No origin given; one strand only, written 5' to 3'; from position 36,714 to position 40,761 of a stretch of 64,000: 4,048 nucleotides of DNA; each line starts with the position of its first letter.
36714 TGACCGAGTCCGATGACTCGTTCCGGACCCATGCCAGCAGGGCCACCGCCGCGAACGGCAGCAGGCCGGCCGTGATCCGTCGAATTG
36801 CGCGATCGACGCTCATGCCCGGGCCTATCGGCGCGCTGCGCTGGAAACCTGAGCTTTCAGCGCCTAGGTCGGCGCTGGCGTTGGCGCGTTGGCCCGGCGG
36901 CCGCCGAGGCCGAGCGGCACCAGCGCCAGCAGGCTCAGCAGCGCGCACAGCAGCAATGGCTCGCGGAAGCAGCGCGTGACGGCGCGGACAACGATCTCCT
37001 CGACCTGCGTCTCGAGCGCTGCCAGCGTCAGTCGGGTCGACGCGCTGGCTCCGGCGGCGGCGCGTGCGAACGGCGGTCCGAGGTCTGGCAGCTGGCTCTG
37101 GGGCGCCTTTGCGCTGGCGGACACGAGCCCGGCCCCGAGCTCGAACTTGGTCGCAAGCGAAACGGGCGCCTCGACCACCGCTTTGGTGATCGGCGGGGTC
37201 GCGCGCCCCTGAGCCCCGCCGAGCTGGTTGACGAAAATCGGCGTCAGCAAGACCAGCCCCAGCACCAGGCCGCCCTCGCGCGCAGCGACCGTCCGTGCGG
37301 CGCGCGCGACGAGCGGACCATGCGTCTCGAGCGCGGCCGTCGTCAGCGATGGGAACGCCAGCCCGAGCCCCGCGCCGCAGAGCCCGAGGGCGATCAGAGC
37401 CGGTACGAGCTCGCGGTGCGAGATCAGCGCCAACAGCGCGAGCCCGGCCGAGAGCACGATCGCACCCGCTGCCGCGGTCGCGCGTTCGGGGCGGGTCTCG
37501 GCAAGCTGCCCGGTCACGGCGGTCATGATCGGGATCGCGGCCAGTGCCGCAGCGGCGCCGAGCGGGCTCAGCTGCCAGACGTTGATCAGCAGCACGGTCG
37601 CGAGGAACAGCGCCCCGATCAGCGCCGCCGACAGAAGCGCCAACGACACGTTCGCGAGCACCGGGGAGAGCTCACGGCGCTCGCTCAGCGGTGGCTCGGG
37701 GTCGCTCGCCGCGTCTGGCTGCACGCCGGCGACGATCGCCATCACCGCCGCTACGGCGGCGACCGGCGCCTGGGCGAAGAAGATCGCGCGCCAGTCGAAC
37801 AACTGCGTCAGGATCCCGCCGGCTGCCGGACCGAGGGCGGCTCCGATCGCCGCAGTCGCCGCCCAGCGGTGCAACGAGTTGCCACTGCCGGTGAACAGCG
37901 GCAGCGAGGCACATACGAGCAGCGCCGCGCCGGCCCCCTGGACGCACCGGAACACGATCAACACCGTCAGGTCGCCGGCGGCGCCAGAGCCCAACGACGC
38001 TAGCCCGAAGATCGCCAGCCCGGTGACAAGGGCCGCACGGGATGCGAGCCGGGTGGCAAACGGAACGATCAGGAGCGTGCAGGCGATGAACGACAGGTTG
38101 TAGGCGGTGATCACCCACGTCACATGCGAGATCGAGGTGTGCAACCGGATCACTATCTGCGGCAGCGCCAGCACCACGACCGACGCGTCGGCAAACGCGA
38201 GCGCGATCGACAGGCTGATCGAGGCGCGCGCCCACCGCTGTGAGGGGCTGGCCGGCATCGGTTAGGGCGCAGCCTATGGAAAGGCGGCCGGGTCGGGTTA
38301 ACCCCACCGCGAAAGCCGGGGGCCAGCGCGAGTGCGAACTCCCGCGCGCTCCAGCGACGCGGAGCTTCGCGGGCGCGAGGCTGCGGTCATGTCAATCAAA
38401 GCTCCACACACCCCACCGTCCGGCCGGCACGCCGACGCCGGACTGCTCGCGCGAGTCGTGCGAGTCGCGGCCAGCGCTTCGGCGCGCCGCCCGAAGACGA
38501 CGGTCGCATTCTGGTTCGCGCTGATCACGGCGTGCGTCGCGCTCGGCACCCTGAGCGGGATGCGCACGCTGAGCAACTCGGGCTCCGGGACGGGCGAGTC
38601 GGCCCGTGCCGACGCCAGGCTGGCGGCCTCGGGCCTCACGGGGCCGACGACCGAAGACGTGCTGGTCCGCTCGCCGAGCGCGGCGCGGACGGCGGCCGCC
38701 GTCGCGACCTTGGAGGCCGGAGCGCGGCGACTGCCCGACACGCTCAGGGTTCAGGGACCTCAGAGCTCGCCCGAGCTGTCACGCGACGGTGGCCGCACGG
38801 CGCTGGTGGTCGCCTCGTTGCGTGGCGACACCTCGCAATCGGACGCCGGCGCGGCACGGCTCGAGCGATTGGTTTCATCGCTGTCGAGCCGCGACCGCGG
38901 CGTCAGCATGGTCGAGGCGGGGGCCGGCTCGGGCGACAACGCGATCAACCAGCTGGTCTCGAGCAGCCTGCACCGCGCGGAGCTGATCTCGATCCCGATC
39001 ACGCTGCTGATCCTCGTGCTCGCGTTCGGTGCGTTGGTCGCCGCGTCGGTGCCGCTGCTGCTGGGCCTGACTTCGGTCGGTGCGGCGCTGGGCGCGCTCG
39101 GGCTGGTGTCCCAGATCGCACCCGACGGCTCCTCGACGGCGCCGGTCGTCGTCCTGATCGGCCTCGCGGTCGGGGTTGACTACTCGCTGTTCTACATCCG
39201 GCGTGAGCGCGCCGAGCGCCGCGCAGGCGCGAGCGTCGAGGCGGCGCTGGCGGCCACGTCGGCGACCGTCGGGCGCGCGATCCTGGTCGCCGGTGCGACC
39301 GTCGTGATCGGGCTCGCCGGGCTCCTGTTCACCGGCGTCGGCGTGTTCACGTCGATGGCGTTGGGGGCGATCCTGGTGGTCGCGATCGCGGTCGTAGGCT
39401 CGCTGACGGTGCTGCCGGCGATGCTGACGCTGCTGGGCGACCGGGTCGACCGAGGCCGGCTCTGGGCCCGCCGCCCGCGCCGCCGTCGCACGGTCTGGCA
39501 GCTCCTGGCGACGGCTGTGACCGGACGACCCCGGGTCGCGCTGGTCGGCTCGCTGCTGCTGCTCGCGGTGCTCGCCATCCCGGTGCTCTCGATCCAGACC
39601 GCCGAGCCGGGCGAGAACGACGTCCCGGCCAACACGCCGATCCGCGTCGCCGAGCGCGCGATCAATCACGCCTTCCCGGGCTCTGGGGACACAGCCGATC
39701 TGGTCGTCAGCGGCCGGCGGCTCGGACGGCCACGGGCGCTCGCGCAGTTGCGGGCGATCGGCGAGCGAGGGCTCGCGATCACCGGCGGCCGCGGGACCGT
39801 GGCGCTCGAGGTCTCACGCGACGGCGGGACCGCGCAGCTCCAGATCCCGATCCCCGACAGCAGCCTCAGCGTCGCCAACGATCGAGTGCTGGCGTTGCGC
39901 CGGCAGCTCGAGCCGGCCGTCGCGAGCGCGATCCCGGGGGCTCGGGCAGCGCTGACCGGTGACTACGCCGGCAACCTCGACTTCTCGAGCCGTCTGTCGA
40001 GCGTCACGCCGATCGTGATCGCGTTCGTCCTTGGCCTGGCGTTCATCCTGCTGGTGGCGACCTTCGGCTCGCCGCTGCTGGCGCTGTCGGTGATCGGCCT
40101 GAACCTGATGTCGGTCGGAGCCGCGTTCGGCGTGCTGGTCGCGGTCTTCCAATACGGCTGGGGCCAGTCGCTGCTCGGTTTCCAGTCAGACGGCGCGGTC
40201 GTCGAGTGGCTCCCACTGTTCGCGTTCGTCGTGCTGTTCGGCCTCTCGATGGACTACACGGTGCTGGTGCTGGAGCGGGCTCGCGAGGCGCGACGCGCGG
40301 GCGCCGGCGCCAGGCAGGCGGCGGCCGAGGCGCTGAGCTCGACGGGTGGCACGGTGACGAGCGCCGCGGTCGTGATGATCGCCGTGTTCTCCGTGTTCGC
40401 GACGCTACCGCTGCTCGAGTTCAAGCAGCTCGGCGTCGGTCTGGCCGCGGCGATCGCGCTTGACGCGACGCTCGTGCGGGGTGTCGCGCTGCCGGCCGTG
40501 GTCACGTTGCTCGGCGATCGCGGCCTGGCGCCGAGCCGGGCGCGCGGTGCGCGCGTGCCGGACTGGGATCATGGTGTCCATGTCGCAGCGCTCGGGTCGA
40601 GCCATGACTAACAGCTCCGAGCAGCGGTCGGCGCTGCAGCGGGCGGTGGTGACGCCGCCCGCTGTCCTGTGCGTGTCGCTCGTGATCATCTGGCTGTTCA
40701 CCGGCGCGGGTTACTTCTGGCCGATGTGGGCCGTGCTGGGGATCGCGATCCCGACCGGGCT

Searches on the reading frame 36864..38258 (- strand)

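Call 47: search_protein_families(library=pfam, proteins=[window:36864-38258:-], max_evalue=0.00001)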
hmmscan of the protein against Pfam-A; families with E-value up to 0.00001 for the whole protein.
window:36864-38258:- (464 aa): 1 family
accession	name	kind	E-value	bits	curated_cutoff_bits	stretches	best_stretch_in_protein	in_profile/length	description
PF07690.21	MFS_1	-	5.8e-26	91.7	33.4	1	15-315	2-325/347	Major Facilitator Superfamily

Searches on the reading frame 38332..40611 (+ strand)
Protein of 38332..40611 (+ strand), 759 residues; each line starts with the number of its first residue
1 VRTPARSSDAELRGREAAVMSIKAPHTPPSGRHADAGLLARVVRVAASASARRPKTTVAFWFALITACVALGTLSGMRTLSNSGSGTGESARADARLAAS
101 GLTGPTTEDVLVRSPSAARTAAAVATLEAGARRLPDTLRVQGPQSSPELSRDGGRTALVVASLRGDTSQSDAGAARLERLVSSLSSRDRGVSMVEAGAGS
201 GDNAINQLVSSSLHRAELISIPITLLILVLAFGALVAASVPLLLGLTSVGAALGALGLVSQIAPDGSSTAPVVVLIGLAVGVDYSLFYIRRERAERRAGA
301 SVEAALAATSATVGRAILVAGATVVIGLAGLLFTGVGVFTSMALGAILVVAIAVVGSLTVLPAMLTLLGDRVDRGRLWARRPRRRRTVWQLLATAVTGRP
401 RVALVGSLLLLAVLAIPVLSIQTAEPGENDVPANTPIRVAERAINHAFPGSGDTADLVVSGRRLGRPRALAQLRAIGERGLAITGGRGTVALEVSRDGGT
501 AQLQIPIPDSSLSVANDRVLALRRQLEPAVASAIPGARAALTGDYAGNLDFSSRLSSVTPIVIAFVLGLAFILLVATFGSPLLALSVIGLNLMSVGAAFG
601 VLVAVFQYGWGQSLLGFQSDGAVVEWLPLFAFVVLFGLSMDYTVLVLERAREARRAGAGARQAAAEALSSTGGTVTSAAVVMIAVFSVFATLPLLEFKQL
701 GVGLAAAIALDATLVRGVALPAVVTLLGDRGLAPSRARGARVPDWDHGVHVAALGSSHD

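Call 47: search_protein_families(library=pfam, proteins=[window:38332-40611:+], max_evalue=0.00001)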
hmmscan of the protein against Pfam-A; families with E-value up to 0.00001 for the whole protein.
window:38332-40611:+ (759 aa): 1 family
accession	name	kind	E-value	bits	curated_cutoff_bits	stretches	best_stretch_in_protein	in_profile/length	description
PF03176.21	MMPL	-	1.5e-67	228.3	20.5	2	147-401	79-331/333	MMPL family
